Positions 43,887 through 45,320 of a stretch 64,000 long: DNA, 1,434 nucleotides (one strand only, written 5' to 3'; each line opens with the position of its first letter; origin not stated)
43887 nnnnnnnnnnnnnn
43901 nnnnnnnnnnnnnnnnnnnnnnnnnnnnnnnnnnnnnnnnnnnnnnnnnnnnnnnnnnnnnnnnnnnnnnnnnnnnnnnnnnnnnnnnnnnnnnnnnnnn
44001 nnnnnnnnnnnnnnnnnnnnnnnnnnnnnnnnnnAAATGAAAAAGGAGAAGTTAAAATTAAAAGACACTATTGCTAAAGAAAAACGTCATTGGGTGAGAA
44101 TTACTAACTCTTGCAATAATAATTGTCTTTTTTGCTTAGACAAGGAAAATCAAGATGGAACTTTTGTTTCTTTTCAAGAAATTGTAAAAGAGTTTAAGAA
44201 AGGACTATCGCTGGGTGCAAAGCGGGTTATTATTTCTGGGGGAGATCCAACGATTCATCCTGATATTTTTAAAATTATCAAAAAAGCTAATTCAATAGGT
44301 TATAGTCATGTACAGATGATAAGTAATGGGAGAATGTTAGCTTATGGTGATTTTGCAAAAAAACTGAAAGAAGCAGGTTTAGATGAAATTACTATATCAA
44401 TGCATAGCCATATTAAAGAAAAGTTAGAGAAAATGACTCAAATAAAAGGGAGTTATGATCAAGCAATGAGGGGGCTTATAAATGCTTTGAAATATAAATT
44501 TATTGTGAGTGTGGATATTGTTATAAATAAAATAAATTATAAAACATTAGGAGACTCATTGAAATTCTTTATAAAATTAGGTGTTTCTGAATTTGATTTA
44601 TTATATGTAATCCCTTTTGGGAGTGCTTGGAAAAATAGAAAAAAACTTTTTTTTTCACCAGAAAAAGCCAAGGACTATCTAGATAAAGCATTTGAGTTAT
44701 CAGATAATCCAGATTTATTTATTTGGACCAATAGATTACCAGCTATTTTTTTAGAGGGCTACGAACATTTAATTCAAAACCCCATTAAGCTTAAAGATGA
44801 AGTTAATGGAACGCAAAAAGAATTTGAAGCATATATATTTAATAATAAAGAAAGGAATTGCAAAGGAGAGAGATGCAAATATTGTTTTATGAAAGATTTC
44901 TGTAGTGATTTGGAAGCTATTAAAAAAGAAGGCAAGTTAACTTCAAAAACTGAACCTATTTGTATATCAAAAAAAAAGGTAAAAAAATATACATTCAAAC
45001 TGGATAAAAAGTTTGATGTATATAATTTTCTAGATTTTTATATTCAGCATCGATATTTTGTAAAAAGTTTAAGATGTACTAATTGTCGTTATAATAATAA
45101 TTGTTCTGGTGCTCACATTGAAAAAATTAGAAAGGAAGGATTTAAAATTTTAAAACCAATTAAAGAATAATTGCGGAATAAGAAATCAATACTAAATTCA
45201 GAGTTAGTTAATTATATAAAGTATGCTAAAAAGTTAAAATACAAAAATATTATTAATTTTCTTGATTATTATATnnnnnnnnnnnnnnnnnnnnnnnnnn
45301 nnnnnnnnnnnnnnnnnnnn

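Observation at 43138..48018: Three tandem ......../GGEPT-type radical-SAM paralogs interrupted by an E. coli-type YcaO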

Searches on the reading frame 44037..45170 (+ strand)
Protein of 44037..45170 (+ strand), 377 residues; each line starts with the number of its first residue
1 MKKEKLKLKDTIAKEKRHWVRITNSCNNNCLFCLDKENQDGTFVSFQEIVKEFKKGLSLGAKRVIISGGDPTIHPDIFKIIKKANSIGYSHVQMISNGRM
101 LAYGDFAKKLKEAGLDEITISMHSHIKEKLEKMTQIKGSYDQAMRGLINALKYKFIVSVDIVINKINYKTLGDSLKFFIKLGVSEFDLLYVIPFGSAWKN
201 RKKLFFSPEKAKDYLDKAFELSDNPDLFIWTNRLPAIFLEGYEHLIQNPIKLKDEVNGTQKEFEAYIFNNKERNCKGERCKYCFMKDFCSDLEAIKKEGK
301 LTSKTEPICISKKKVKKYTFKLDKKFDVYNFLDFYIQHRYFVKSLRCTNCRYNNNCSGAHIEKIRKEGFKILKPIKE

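Call 4: search_protein_families(library=pfam, proteins=[window:44037-45170:+], max_evalue=0.01)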
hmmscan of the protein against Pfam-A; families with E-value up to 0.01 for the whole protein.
window:44037-45170:+ (377 aa): 1 family
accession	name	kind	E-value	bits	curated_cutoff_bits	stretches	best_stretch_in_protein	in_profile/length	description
PF04055.27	Radical_SAM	-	3.6e-26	92.7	29.5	1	21-177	2-165/166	Radical SAM superfamily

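Call 5: search_protein_families(library=ncbifam, proteins=[window:44037-45170:+], max_evalue=0.01)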
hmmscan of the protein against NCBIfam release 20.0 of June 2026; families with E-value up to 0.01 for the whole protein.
window:44037-45170:+ (377 aa): 53 families (the best 25 are shown)
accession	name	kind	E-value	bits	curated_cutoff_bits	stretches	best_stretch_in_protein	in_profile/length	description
TIGR02668.1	moaA_archaeal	equivalog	3.1e-30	105.2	325.25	1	20-217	14-212/303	GTP 3',8-cyclase MoaA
NF038332.1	rSAM_rare_HxsC4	exception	2.8e-29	102.3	500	1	13-185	11-188/335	radical SAM protein HxsC4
TIGR03977.1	rSAM_pair_HxsC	equivalog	7.5e-29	100.5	267.9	1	15-224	24-238/292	His-Xaa-Ser system radical SAM maturase HxsC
NF001199.0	PRK00164.2-1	equivalog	5e-27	94.8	231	1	20-182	16-179/308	GTP 3',8-cyclase MoaA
TIGR02666.1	moaA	equivalog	7.5e-25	87.6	284.05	1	20-219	14-220/336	GTP 3',8-cyclase MoaA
TIGR04317.1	W_rSAM_matur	equivalog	1.5e-22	80.2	380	1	16-239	4-230/349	tungsten cofactor oxidoreductase radical SAM maturase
TIGR04545.1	rSAM_ahbD_hemeb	equivalog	5.6e-22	78.6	500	1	21-360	5-318/339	heme b synthase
NF045702.1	rSAM_GDGT_ether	equivalog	1.1e-20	73.8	450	1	20-179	90-254/486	tetraether lipid synthase Tes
TIGR04303.1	GeoRSP_rSAM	equivalog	5.3e-20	72.2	400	1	21-220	10-206/325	GeoRSP system radical SAM/SPASM protein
TIGR04055.1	rSAM_NirJ2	equivalog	1.1e-19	71.2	500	1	22-203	6-186/326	putative heme d1 biosynthesis radical SAM protein NirJ2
NF050035.1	rSAM_WgK_link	exception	8.5e-19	67.8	650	1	20-199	13-192/367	radical SAM/SPASM peptide maturase WgkB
NF045646.2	rSAM_Se_TrsS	equivalog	2e-18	66.2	490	1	20-179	90-252/441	radical SAM (seleno)protein TrsS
TIGR04053.2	TIGR04053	equivalog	2.4e-18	66.5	395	1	22-229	14-221/366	TIGR04053 family radical SAM/SPASM domain-containing protein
TIGR02109.1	PQQ_syn_pqqE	equivalog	6.6e-17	61.5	381.35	1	21-207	12-198/358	pyrroloquinoline quinone biosynthesis protein PqqE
TIGR04051.1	rSAM_NirJ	equivalog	6.9e-17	61.4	515.45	1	23-204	9-189/354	heme d1 biosynthesis radical SAM protein NirJ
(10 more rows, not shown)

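Call 45: search_protein_families(library=padloc, proteins=[window:44037-45170:+], max_evalue=0.001)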
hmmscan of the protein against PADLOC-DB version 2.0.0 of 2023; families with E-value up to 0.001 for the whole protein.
window:44037-45170:+ (377 aa): 2 families
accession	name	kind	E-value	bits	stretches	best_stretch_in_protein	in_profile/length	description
PDLC02903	pVip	-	8.3e-18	62.8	1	21-196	5-176/257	Viperins not associated with kinases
PDLC02904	pVip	-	7.7e-17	59.7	1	21-197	8-181/262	Viperins associated with kinases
